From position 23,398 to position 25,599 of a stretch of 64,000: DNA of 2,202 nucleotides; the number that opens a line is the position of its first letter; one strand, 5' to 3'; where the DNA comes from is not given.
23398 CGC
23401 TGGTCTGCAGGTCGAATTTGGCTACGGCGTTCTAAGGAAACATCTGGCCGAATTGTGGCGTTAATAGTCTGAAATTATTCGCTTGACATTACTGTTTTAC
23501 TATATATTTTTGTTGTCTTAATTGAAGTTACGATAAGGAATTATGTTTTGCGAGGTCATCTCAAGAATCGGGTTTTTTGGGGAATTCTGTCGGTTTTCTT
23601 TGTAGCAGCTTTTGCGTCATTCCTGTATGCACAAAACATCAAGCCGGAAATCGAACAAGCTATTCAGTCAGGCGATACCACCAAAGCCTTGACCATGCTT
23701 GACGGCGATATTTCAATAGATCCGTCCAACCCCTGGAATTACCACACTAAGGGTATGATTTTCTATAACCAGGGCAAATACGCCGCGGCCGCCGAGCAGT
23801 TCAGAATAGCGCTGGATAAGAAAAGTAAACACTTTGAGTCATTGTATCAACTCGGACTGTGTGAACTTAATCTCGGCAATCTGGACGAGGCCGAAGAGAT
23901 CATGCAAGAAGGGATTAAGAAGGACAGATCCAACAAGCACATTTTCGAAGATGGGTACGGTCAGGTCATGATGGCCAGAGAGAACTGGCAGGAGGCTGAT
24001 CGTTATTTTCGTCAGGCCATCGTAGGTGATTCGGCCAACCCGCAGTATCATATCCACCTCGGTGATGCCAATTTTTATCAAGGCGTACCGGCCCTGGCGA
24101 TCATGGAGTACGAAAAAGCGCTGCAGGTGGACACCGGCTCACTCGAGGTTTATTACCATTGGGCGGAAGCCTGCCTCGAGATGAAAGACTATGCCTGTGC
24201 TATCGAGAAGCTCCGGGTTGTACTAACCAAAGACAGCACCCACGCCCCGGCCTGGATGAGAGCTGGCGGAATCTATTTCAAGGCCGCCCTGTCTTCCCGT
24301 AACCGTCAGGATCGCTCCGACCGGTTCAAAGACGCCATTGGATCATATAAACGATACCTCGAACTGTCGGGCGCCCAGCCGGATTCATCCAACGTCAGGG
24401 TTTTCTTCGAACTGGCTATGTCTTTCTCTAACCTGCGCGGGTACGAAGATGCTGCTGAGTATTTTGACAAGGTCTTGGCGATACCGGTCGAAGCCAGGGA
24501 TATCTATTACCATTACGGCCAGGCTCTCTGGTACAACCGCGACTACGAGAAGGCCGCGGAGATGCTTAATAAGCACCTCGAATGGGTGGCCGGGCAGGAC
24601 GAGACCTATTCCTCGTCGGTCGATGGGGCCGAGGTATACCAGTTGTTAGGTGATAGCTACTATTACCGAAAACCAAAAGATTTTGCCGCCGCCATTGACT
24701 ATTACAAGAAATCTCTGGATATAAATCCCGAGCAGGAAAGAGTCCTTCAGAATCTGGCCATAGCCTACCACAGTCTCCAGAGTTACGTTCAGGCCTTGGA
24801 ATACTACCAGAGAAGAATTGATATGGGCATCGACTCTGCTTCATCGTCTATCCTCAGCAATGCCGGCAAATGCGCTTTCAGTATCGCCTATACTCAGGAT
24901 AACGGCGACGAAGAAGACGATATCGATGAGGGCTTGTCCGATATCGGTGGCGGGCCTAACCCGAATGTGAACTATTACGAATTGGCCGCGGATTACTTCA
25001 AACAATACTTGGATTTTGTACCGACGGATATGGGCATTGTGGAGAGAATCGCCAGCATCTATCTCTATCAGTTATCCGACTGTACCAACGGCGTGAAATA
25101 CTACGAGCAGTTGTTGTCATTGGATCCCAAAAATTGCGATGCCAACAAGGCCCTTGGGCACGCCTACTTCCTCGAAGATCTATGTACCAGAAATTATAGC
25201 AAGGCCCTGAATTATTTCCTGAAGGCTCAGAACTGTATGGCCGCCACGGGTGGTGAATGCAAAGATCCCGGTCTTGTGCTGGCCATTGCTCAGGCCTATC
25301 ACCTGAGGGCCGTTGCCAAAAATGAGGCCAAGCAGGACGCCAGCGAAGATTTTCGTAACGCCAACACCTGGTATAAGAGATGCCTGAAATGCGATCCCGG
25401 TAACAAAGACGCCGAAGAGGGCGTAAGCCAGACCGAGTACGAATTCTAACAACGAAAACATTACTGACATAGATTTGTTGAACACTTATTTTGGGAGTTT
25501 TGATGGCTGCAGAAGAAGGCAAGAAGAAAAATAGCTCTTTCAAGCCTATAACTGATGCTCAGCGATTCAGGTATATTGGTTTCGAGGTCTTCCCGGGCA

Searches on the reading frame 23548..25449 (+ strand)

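Call 66: search_protein_families(library=pfam, proteins=[window:23548-25449:+], max_evalue=0.00001)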
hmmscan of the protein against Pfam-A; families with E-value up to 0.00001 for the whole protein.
window:23548-25449:+ (633 aa): 16 families
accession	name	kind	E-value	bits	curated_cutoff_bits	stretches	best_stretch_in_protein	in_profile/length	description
PF07719.23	TPR_2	-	6.9e-33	110.5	27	0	97-129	2-34/34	Tetratricopeptide repeat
PF13432.12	TPR_16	-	1.7e-28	99.1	32.7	1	68-126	3-61/65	Tetratricopeptide repeat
PF14559.12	TPR_19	-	3.2e-28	98.3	25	1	75-128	4-57/68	Tetratricopeptide repeat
PF13428.12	TPR_14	-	7.9e-22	76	23.5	0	371-405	9-43/44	Tetratricopeptide repeat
PF13181.12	TPR_8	-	6.2e-21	73.2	25.7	0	97-124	2-29/34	Tetratricopeptide repeat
PF00515.34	TPR_1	-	7.3e-19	67.2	27.8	0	399-422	3-26/34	Tetratricopeptide repeat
PF13424.12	TPR_12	-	1.4e-17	64.1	30.1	0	318-393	4-75/77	Tetratricopeptide repeat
PF12895.13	ANAPC3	-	2e-16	60.5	27.2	1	54-121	15-81/82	Anaphase-promoting complex, cyclosome, subunit 3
PF13414.12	TPR_11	-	9.7e-15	54.4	26.8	0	373-410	4-41/42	TPR repeat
PF13431.12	TPR_17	-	3.5e-14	52.3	24.4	0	385-417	1-33/34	Tetratricopeptide repeat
PF13371.12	TPR_9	-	1.4e-13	51.1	35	0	38-92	5-59/73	Tetratricopeptide repeat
PF13176.12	TPR_7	-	1.2e-12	47.3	27.9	0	400-425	2-29/36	Tetratricopeptide repeat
PF24575.1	TPR_Slam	-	4.6e-11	43.5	35.2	0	365-415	49-99/104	Surface lipoprotein assembly modifier, N-terminal TPR repeats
PF23914.1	TPR_CcmH_CycH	-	4.7e-11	43.2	42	0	375-422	99-146/158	Cytochrome c-type biogenesis protein H TPR domain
PF13174.12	TPR_6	-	3.2e-09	37.2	26.3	0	97-121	1-25/33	Tetratricopeptide repeat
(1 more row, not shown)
